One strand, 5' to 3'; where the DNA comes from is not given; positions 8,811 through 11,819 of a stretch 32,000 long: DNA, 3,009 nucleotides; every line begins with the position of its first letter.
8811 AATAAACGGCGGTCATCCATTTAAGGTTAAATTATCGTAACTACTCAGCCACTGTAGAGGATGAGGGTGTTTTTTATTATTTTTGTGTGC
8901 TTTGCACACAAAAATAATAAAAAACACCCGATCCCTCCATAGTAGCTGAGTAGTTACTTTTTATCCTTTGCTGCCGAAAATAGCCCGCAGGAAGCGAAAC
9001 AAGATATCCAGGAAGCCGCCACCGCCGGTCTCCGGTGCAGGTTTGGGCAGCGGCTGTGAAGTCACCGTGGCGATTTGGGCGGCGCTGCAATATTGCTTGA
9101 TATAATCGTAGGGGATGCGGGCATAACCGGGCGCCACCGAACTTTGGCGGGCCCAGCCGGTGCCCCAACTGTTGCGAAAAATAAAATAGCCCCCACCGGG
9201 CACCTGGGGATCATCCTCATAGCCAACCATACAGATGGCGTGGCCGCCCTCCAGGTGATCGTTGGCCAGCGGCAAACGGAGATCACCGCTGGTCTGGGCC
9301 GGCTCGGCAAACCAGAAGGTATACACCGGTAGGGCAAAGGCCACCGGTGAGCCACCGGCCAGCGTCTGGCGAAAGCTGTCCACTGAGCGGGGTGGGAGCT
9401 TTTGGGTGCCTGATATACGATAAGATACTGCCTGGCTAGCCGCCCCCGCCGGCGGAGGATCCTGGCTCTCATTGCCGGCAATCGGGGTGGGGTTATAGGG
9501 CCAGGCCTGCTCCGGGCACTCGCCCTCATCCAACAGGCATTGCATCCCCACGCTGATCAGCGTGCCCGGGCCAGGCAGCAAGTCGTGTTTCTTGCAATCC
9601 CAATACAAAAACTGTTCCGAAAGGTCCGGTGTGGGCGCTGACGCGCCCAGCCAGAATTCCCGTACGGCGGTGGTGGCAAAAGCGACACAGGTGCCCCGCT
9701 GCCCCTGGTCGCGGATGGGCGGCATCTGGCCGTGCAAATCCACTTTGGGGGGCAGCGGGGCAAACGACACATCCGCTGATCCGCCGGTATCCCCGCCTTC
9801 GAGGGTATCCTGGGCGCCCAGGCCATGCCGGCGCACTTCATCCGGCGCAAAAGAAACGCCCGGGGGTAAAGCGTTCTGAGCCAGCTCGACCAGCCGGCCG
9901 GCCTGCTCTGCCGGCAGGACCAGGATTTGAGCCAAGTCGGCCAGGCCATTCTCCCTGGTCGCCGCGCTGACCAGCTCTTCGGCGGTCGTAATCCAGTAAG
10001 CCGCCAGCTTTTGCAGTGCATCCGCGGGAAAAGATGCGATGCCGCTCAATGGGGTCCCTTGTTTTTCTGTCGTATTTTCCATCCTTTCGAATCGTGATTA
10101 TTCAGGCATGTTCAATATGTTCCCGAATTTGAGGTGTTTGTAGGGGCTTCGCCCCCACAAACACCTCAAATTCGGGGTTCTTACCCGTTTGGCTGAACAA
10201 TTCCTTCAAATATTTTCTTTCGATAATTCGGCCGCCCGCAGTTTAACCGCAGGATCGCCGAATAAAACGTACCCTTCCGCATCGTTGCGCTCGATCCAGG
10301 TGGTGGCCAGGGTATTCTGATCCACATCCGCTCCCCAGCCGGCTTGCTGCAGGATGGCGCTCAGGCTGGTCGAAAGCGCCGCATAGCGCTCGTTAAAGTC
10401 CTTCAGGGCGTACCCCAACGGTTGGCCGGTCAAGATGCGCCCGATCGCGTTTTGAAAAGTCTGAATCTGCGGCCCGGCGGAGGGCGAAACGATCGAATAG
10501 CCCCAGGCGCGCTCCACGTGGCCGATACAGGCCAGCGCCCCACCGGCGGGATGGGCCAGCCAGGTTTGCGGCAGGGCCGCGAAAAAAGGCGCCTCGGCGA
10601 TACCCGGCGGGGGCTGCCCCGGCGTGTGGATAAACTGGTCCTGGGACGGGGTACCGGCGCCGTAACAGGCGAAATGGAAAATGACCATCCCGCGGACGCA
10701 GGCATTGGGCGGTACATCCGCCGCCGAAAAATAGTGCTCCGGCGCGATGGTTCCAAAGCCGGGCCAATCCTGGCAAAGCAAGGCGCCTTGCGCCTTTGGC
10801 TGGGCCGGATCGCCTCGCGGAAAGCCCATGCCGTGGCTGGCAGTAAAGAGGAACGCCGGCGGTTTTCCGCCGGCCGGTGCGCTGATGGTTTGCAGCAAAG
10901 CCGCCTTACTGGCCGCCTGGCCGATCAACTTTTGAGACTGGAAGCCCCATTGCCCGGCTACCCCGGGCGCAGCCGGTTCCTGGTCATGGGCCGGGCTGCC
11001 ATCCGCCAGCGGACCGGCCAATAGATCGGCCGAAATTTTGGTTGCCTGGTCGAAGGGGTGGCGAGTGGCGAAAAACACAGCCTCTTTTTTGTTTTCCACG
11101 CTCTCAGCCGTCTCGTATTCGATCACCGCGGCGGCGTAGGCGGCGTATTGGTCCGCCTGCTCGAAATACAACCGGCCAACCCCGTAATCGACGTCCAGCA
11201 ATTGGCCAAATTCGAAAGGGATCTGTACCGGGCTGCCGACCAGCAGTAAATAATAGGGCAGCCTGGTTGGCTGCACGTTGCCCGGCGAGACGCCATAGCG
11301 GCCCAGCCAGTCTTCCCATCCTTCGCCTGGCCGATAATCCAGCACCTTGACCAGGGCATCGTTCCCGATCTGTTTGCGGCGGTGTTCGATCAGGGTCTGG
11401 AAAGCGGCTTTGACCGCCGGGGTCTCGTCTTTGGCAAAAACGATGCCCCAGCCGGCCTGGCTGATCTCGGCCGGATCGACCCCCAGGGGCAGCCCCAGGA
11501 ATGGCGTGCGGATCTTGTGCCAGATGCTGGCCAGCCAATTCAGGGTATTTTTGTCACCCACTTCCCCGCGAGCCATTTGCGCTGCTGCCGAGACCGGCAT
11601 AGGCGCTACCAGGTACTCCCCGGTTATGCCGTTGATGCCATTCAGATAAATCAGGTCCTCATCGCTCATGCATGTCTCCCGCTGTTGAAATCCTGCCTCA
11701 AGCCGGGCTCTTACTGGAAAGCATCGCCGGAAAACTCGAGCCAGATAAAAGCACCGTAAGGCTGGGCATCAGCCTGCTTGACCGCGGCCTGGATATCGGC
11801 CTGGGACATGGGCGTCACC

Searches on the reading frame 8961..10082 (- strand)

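Call 62: search_protein_families(library=pfam, proteins=[window:8961-10082:-])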
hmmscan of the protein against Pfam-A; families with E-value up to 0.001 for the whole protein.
window:8961-10082:- (373 aa): 1 family
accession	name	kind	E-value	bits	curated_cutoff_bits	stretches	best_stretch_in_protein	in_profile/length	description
PF00112.29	Peptidase_C1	-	7.2e-16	59.4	20.7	1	113-327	4-206/220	Papain family cysteine protease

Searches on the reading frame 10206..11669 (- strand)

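Call 62: search_protein_families(library=pfam, proteins=[window:10206-11669:-])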
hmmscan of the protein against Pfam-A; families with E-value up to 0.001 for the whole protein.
window:10206-11669:- (487 aa): 1 family
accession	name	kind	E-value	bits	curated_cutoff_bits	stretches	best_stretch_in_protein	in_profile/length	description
PF01364.23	Peptidase_C25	-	9.5e-10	38.7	23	1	365-477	284-374/374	Peptidase family C25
